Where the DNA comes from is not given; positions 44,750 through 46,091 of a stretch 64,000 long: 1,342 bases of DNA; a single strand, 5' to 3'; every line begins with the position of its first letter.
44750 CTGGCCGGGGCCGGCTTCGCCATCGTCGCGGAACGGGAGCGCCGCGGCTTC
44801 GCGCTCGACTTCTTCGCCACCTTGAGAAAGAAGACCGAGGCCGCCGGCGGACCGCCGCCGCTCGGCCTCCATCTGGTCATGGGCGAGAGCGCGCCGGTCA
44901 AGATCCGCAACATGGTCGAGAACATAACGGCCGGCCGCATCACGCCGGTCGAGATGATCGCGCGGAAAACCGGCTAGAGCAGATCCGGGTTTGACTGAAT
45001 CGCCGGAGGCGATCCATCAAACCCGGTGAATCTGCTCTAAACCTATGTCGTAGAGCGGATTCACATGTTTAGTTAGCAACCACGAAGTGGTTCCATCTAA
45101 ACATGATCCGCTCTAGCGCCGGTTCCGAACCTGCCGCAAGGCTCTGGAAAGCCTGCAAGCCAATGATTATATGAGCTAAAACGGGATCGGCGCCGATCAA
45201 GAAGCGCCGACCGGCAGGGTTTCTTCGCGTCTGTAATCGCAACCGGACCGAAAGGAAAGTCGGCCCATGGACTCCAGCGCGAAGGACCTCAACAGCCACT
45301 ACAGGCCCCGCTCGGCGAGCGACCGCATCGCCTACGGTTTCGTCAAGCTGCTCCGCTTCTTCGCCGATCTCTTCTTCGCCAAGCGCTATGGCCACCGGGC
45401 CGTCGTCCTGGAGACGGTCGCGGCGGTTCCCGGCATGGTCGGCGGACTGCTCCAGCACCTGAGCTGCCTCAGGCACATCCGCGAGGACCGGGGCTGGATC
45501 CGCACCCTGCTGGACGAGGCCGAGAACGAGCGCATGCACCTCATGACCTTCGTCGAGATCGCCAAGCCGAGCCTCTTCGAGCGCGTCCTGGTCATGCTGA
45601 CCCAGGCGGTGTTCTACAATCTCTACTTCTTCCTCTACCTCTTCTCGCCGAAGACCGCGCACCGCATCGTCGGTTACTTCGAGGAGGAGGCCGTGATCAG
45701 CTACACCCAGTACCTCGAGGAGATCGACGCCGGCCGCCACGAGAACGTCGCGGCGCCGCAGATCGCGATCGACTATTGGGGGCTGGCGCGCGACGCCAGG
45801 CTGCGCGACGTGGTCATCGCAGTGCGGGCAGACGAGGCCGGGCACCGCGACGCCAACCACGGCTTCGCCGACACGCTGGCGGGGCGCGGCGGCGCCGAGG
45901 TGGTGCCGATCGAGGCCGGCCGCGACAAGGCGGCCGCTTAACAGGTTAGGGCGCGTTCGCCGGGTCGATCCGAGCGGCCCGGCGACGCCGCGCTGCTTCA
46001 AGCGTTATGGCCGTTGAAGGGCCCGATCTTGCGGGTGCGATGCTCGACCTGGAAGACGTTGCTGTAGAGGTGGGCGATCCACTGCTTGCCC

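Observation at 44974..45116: Twin-hairpin ~143-bp intergenic element: two 66-bp units, fixed 11-bp spacer, conserved TCA bulge, three loci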

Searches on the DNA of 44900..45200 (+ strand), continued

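Call 41: search_with_rna_model(model_id=R1, sources=[L121, L122, L123], max_evalue=0.01)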
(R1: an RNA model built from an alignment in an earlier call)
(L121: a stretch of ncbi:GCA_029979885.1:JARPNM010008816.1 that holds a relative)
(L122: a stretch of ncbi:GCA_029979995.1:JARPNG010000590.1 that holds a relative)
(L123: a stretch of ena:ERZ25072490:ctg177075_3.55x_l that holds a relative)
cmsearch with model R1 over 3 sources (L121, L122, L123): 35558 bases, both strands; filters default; matches with E-value up to 0.01: 16.
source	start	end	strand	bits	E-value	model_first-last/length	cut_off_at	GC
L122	6574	6638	+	74.3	7.6e-23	1-64/64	no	0.43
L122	6498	6562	-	69.9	2.5e-21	1-64/64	no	0.54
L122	12183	12247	+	65.2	9.9e-20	1-64/64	no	0.52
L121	228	291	+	61.7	1.5e-18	1-64/64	no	0.56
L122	12107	12171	-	57.9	2.8e-17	1-64/64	no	0.49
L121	4880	4944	-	55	2.7e-16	1-64/64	no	0.49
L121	152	216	-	51.4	4.5e-15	1-64/64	no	0.57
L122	6574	6638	-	45.6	4.2e-13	1-64/64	no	0.43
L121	4955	5019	+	43.4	2.4e-12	1-64/64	no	0.58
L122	6498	6562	+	41.5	1e-11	1-64/64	no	0.54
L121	228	291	-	38.3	1.3e-10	1-64/64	no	0.56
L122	12183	12247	-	32.3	1.4e-08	1-64/64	no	0.52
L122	12107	12171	+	31.6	2.4e-08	1-64/64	no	0.49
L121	4880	4944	+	24.8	4.7e-06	1-64/64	no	0.49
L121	154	214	+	19.2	0.00039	3-62/64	no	0.59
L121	4955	5019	-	18.2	0.00086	1-64/64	no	0.58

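Call 99: search_with_rna_model(model_id=R1, sources=[L124, L125, L126], max_evalue=1, filters=off)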
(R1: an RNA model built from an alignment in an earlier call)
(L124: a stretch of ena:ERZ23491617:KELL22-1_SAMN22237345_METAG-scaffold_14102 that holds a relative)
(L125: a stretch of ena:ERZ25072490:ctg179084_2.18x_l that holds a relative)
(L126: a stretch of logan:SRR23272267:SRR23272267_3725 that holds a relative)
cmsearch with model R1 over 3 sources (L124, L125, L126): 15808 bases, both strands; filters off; matches with E-value up to 1: 0.
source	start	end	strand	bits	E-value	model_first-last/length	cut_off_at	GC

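Call 110: search_with_rna_model(model_id=R1, source=L130, max_evalue=1, filters=off)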
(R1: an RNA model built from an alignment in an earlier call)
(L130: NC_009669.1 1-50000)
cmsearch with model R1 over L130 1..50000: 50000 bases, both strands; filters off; matches with E-value up to 1: 1.
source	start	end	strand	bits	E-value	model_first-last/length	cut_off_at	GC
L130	25744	25798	-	10.5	0.49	1-64/64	no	0.62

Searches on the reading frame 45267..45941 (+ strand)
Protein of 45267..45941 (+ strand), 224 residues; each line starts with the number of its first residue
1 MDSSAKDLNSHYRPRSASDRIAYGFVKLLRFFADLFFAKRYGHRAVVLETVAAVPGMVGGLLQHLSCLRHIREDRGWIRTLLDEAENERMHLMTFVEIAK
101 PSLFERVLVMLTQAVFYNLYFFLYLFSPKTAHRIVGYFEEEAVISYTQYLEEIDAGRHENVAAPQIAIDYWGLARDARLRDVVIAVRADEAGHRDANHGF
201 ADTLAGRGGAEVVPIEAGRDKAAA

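Call 32: search_protein_families(library=pfam, proteins=[window:45267-45941:+], max_evalue=0.001)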
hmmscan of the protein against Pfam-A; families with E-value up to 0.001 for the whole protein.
window:45267-45941:+ (224 aa): 1 family
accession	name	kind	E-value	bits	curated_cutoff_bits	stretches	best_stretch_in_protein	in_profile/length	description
PF01786.24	AOX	-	7.9e-85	284.3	22.7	1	10-202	12-216/216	Alternative oxidase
